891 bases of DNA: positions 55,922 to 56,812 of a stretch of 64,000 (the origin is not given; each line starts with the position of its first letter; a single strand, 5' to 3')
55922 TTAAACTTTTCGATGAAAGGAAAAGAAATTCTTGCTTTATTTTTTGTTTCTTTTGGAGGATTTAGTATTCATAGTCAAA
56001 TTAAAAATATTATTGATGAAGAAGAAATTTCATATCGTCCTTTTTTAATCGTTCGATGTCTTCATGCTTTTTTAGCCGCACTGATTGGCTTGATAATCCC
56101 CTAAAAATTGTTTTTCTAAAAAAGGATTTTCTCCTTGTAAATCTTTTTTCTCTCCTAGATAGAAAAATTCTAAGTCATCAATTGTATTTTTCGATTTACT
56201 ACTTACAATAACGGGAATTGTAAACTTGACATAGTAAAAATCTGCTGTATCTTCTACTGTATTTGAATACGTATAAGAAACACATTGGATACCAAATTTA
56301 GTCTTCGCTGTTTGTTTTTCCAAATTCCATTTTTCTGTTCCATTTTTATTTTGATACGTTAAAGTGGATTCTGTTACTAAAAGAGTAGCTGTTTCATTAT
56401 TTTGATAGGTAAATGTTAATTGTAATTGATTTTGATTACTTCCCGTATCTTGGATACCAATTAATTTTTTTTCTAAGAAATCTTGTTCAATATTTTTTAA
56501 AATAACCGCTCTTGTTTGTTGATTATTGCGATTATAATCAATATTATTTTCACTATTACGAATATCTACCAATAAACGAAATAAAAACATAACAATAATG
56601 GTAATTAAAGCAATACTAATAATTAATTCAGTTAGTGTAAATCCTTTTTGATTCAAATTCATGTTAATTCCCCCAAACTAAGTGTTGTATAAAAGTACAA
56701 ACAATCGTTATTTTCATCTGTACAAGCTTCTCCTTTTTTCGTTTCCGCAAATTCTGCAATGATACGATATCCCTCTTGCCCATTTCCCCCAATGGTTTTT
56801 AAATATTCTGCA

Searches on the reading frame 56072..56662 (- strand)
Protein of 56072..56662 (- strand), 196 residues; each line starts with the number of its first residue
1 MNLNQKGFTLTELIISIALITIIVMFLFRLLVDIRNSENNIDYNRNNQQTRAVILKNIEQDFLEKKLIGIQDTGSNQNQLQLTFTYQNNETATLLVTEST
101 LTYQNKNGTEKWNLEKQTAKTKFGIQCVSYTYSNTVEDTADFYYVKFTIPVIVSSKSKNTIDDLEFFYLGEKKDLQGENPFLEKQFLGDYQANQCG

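Call 89: search_protein_families(library=pfam, proteins=[window:56072-56662:-], max_evalue=0.001)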
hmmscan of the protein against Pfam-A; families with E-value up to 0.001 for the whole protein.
window:56072-56662:- (196 aa): 1 family
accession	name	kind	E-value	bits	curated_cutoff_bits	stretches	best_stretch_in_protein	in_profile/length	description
PF07963.17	N_methyl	-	6.8e-07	29.1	21.2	1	4-27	3-26/27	Prokaryotic N-terminal methylation motif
